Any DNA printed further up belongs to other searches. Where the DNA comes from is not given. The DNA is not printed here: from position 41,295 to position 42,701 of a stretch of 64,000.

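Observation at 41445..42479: NicO/RcnA-family permease as the first gene behind the Zur box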

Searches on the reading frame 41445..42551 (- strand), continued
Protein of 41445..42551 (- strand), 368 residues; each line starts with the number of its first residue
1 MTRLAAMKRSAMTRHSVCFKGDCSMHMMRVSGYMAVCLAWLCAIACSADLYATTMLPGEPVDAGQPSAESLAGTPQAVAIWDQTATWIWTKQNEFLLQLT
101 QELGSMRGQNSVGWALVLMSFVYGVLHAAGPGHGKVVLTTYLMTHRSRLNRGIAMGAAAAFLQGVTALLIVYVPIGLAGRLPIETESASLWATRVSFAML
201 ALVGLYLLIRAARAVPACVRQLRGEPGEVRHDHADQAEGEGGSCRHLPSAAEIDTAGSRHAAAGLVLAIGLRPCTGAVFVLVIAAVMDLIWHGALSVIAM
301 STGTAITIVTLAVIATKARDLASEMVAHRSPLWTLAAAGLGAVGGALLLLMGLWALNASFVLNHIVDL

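Call 76: search_dna_similar(query=window:41445-42479:-, collection=plasmids, mode=protein, max_rows=25, max_evalue=1e-10)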
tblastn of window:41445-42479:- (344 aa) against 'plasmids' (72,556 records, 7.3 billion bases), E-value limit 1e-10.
Records with a match: 54; places in all: 56; records where one place covers at least 80% of the query: 2.
Best place of each record, by identity: <60% 54.
By first word of the organism name: Pantoea 11; Vibrio 8; Paraburkholderia 7; Klebsiella 5; Sinorhizobium 4; Neorhizobium 2; Caballeronia 2; Shinella 2; Thioclava 2; Proteus 2; and 9 more.
By predicted mobility (MOB-suite, as given by PLSDB): non-mobilizable 47; mobilizable 6; conjugative 1.
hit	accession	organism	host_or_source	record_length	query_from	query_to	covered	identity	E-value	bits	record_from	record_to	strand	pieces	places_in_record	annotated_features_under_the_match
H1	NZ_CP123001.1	Neorhizobium petrolearium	single cell,petroleum contaminated soil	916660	63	298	69%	37.3%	7e-31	130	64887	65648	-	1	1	nickel/cobalt transporter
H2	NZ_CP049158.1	Caballeronia sp. SBC1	whole organism,soil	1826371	11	305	86%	29.2%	1e-16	89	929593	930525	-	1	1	none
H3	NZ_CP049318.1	Caballeronia sp. SBC2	whole organism,soil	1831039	11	305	86%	29.2%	1e-16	89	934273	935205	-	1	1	none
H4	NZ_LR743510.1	Methylobacterium bullatum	-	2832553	63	305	71%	34.8%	2e-16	88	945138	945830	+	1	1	none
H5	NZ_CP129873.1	Klebsiella pneumoniae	Homo sapiens,whole organism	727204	59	310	73%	33.5%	1e-22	106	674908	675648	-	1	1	nickel/cobalt transporter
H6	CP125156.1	Klebsiella pneumoniae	-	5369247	59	310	73%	33.5%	1e-22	106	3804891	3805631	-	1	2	nickel/cobalt transporter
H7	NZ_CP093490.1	Klebsiella pneumoniae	Homo sapiens,Isolated from blood of a ...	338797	59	310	73%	33.5%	2e-22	105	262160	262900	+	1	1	nickel/cobalt transporter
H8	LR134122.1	Klebsiella aerogenes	not available: to be reported later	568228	59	307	72%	33.6%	5e-27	119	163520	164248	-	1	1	putative transmembrane protein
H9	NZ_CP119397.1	Chimaeribacter arupi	Homo sapiens,blood culture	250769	63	309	72%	33.7%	1e-28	124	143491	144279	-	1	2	nickel/cobalt transporter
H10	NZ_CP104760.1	Pantoea piersonii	Homo sapiens,Cell culture,Unstimulated ...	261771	57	296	70%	34.4%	2e-21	102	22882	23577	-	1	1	nickel/cobalt transporter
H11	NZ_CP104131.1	Sinorhizobium sp. K101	Phaseolus vulgaris,cell ...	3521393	62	298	69%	34.7%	2e-26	117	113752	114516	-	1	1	none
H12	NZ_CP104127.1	Sinorhizobium sp. M103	Phaseolus vulgaris,cell ...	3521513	62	298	69%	34.7%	4e-26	116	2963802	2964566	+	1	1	none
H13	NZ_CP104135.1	Sinorhizobium sp. C101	Phaseolus vulgaris,cell ...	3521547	62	298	69%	34.7%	4e-26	116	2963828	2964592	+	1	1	none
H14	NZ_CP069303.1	Shinella sp. PSBB067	monoisolate,Minnesota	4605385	63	298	69%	34.4%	4e-23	107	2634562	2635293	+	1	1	none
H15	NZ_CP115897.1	Pantoea piersonii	Homo sapiens,blood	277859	57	296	70%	33.5%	2e-21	102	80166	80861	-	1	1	nickel/cobalt transporter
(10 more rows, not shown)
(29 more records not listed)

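Call 77: get_annotated_region(hit=H6, flank=5000)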
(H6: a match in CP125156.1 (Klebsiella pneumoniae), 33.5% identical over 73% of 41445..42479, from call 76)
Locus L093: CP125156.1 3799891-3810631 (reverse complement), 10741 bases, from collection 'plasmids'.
description: Klebsiella pneumoniae strain 176 plasmid unnamed2, complete sequence
organism: Klebsiella pneumoniae (NCBI taxid 573)
taxonomy: Bacteria; Pseudomonadota; Gammaproteobacteria; Enterobacterales; Enterobacteriaceae; Klebsiella; Klebsiella pneumoniae
host: -; source: -; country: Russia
typing (MOB-suite, as given by PLSDB): non-mobilizable; mating-pair formation MPF_T
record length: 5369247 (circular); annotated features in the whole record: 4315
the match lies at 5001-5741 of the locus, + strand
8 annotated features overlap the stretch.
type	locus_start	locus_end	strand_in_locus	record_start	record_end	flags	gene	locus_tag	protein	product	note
CDS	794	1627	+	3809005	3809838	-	-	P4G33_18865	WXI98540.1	aldose 1-epimerase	-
CDS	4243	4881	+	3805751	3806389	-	-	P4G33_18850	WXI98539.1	DUF1007 family protein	-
CDS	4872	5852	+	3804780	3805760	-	-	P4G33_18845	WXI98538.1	nickel/cobalt transporter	-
CDS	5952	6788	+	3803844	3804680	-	-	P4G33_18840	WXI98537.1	hypothetical protein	-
CDS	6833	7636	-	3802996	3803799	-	suhB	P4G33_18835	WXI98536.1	inositol-1-monophosphatase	-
CDS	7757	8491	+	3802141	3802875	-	trmJ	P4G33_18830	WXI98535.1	tRNA (cytosine(32)/uridine(32)-2'-O)-methyltransferase TrmJ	-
CDS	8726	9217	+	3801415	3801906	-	iscR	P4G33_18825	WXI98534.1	Fe-S cluster assembly transcriptional regulator IscR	-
CDS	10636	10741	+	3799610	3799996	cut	iscU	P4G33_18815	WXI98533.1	Fe-S cluster assembly scaffold IscU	-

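Call 80: search_protein_representatives(alignment_id=A1)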
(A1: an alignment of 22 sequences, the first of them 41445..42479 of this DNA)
Query: 22 sequences, 341 profile positions. Proteins with E-value up to 0.001 (for the whole library): 5151; up to 1e-10: 3105; up to 1e-30: 850. The best 150 are listed.
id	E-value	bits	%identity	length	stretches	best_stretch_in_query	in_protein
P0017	3.9e-160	548.8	-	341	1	1-341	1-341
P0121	9.0e-115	399.7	-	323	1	13-340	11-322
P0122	2.3e-114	398.3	-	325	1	44-341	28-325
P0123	2.0e-101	355.8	-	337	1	9-339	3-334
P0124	1.9e-100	352.5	-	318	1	49-341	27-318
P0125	2.4e-100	352.2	-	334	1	43-340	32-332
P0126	1.9e-98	346.0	-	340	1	16-341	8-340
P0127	7.7e-98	344.0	-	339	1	44-341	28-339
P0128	3.3e-92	325.5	-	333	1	16-340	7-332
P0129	3.7e-92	325.3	-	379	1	8-325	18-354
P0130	1.5e-91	323.3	-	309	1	49-340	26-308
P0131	9.7e-91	320.6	-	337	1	10-339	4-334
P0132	8.1e-90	317.6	-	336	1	29-338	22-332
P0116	7.9e-89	314.4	-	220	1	1-215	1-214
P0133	1.3e-88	313.7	-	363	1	49-341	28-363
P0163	4.5e-75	269.1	-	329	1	53-338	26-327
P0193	4.0e-67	243.0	-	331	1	53-333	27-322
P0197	2.3e-66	240.5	-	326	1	47-335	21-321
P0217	2.5e-62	227.2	-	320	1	56-333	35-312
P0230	2.4e-61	224.0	-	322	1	48-338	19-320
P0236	7.3e-61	222.4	-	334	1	53-331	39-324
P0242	1.7e-60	221.2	-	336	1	63-330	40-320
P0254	1.0e-59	218.6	-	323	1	53-334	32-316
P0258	1.9e-59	217.7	-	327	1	53-333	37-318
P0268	2.1e-58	214.3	-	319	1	51-334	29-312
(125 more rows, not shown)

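Call 82: list_cluster_members(proteins=[P0254, P0242, P0236, P0230, P0258, P0197, P0163, P0217, P0193, P0268])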
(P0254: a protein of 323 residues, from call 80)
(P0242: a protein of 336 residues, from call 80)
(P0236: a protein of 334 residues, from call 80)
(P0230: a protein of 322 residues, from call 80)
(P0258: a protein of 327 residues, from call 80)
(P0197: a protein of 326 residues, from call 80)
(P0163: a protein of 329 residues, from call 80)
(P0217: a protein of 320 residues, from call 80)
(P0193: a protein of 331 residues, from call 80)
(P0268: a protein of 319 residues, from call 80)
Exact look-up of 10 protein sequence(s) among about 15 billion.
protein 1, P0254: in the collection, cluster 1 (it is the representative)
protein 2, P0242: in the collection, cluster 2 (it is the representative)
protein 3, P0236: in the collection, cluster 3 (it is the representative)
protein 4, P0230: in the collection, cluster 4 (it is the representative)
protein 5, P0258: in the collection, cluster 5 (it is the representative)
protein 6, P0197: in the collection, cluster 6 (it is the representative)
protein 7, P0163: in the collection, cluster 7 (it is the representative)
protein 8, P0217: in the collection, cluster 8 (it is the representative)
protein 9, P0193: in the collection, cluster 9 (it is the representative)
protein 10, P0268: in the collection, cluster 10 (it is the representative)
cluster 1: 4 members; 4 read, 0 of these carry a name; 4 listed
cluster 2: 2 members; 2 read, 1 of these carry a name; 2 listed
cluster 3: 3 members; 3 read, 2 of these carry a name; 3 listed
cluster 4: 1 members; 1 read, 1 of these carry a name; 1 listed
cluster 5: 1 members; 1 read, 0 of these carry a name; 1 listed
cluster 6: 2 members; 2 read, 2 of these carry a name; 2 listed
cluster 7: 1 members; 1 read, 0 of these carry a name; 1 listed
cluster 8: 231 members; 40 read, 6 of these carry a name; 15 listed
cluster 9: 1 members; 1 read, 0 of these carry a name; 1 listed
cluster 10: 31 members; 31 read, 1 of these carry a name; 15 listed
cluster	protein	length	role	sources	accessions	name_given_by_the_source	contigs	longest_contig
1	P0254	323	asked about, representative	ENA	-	-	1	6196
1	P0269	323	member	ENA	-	-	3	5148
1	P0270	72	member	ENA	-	-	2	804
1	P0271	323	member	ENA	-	-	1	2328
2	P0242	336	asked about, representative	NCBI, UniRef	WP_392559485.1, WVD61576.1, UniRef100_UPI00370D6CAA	nickel/cobalt transporter [Orbus mooreae] | nickel/cobalt transporter n=1 Tax=Orbus mooreae TaxID=3074107 RepID=UPI00370D6CAA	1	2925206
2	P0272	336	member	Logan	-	-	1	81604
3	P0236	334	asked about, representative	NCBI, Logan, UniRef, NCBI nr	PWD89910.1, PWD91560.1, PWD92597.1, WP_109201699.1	nickel/cobalt transporter [Ignatzschineria cameli] | Nickel/cobalt efflux system n=1 Tax=Ignatzschineria cameli TaxID=2182793 ...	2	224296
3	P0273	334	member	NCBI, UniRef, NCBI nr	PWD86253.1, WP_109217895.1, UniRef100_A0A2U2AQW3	nickel/cobalt transporter [Ignatzschineria cameli] | Nickel/cobalt efflux system n=1 Tax=Ignatzschineria cameli TaxID=2182793 ...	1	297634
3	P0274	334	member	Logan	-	-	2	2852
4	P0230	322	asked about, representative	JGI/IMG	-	nickel/cobalt exporter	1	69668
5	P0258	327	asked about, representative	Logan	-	-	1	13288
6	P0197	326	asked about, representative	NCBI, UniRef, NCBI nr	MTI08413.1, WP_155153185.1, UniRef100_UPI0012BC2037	nickel/cobalt transporter [Curvivirga aplysinae] | nickel/cobalt transporter n=1 Tax=Curvivirga aplysinae TaxID=2529852 RepID=UPI0012BC2037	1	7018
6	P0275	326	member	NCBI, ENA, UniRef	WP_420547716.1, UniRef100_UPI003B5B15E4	nickel/cobalt transporter [Curvivirga sp.] | nickel/cobalt transporter n=1 Tax=Curvivirga sp. TaxID=2856848 RepID=UPI003B5B15E4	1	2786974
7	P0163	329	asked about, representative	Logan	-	-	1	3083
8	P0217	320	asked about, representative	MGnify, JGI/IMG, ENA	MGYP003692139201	FL=1 | nickel/cobalt exporter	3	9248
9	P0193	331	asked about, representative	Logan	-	-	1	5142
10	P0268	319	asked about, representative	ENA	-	-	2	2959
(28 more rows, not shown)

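Call 83: find_homologous_proteins(query=P0242, max_evalue=0.00001)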
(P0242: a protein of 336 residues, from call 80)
Query P0242 (336 aa): 2695 proteins with E <= 0.00001 among 8000 candidates; the best 120 are listed.
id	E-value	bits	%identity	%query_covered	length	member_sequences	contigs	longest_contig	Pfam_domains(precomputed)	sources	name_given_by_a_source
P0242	3.6e-216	735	100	100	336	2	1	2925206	PF03824.23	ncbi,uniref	ncbi:nickel/cobalt transporter [Orbus mooreae]|uniref:nickel/cobalt transporter n=1 Tax=Orbus moorea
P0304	2.2e-131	456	63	100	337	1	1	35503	PF03824.23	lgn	-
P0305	1.1e-123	431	66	92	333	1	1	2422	PF03824.23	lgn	-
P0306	9.6e-119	414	59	90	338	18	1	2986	PF03824.23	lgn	-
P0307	2.4e-114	400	55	93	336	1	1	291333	PF03824.23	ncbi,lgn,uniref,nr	ncbi:ABC-type nickel/cobalt efflux system permease component RcnA [Orbus hercynius]|uniref:Nickel/co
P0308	6.9e-105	369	53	100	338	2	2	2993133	PF03824.23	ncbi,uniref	ncbi:nickel/cobalt transporter [Orbus wheelerorum]|uniref:nickel/cobalt transporter n=1 Tax=Orbus wh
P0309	9.1e-92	326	49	96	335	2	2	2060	PF03824.23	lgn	-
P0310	2.2e-85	305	46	100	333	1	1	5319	PF03824.23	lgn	-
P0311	1.4e-77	279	44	92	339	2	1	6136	PF03824.23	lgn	-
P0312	5.8e-76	274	43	91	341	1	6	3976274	PF03824.23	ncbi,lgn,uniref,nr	ncbi:High-affinity nickel-transport protein [Leminorella richardii]|uniref:Nickel/cobalt efflux syst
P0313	8.8e-74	267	42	92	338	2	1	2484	PF03824.23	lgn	-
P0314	3.0e-73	265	42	94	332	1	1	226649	PF03824.23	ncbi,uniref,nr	ncbi:nickel/cobalt transporter [Jinshanibacter sp. LJY008]|uniref:Nickel/cobalt efflux system n=1 Ta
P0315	6.7e-73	264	45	88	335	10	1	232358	PF03824.23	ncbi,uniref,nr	ncbi:nickel/cobalt transporter [Budviciaceae bacterium CWB-B4]|uniref:Nickel/cobalt efflux system n=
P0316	3.4e-68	248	39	86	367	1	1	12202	PF03824.23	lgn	-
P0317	2.4e-64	236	39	77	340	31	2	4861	PF03824.23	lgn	-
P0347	4.1e-53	199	39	72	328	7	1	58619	PF03824.23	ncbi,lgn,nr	ncbi:zinc transporter permease subunit ZevB [[Haemophilus] felis]|nr:zinc transporter permease subun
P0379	4.7e-51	192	36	88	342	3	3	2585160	PF03824.23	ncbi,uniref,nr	ncbi:zinc transporter permease subunit ZevB [Avibacterium sp. 20-15]|uniref:zinc transporter permeas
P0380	4.9e-51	192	37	85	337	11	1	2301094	PF03824.23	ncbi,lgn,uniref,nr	ncbi:zinc transporter permease subunit ZevB [Pasteurella canis]|uniref:zinc transporter permease sub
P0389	1.7e-50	190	32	91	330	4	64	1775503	PF03824.23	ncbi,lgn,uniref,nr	ncbi:cobalt transporter [[Haemophilus] ducreyi]|uniref:Nickel/cobalt efflux system n=2 Tax=Haemophil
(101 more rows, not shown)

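Call 85: search_protein_families(library=ncbifam, proteins=[P0380, P0347, P0379, P0242, L093:4872-5852:+], max_evalue=0.001)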
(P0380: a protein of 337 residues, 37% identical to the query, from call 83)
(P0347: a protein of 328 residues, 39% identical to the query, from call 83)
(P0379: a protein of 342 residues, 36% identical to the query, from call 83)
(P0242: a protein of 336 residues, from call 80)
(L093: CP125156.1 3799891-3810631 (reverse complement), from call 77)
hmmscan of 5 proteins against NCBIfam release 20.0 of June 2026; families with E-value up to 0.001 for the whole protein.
P0380 (337 aa): 1 family
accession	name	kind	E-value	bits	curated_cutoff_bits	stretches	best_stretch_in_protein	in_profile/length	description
NF007454.0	PRK10019.1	subfamily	0.00098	18.4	195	0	58-312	13-273/283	nickel/cobalt efflux transporter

P0347 (328 aa): 1 family
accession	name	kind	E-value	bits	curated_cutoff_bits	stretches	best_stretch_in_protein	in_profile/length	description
NF007454.0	PRK10019.1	subfamily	1.4e-05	24.5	195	0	208-270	173-236/283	nickel/cobalt efflux transporter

P0379 (342 aa): 1 family
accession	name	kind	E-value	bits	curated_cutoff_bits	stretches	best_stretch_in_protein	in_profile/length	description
NF007454.0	PRK10019.1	subfamily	1.5e-08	34.2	195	1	68-309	20-264/283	nickel/cobalt efflux transporter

P0242 (336 aa): 1 family
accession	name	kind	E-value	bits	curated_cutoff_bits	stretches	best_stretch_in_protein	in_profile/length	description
NF007454.0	PRK10019.1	subfamily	7.5e-06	25.3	195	1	71-319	20-281/283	nickel/cobalt efflux transporter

L093:4872-5852:+ (326 aa): 1 family
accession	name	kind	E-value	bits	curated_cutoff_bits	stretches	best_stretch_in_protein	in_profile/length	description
NF007454.0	PRK10019.1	subfamily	3.6e-05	23.1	195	1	79-201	21-142/283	nickel/cobalt efflux transporter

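Call 86: find_encoding_contigs(protein=P0380, flank=5000, max_places=1)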
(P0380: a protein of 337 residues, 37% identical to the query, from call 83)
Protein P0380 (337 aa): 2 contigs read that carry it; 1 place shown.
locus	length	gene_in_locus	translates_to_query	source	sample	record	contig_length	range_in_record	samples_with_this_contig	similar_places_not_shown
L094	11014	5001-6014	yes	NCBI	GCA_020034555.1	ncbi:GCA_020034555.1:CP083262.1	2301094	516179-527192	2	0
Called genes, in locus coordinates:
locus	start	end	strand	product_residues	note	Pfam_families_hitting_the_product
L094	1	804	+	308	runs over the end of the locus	PF00126:HTH_1, PF03466:LysR_substrate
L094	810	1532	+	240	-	PF03591:AzlC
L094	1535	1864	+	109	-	PF05437:AzlD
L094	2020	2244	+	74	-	-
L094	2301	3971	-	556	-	PF00005:ABC_tran, PF01926:MMR_HSR1 (faint), PF02463:SMC_N (faint), PF13304:AAA_21 (faint), PF12848:ABC_tran_Xtn, PF00005:ABC_tran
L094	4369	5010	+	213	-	PF06226:DUF1007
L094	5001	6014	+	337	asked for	PF03824:NicO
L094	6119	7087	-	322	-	PF01699:Na_Ca_ex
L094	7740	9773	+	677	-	PF00270:DEAD (faint), PF04851:ResIII, PF17757:UvrB_inter, PF27431:UvrB_3rd, PF00271:Helicase_C, PF12344:UvrB, PF02151:UVR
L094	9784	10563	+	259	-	-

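Call 87: find_encoding_contigs(protein=P0389, flank=5000, max_places=1)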
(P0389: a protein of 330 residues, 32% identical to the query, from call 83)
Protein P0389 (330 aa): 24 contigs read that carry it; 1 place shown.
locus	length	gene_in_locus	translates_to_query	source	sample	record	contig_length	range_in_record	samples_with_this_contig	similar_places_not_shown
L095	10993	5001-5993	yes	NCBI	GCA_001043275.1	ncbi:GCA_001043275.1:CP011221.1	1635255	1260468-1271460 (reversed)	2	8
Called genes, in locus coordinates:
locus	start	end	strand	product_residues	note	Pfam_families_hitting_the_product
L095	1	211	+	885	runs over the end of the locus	PF28598:PDH_E1_N, PF00456:Transketolase_N, PF17831:PDH_E1_M, PF22613:Transketolase_C_1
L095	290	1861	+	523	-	PF00364:Biotin_lipoyl, PF13375:RnfC_N (faint), PF25917:BSH_RND (faint), PF25919:BSH_CusB (faint), PF25984:BSH_YknX (faint), PF00364:Biotin_lipoyl, PF02817:E3_binding, PF00198:2-oxoacid_dh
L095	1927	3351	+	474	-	PF00890:FAD_binding_2 (faint), PF01134:GIDA (weak), PF01262:AlaDh_PNT_C (faint), PF07992:Pyr_redox_2, PF12831:FAD_oxidored, PF13738:Pyr_redox_3 (faint), PF00070:Pyr_redox, PF02852:Pyr_redox_dim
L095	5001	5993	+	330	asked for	PF03824:NicO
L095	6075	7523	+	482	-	PF01235:Na_Ala_symp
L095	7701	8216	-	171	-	-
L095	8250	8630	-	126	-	-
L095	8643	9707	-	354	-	PF12760:Zn_ribbon_IS1595, PF12762:DDE_Tnp_IS1595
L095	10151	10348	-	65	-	-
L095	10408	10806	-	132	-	PF13274:SocA_Panacea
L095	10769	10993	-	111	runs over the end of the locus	PF01381:HTH_3, PF07022:Phage_CI_repr (weak), PF12844:HTH_19, PF13443:HTH_26 (weak)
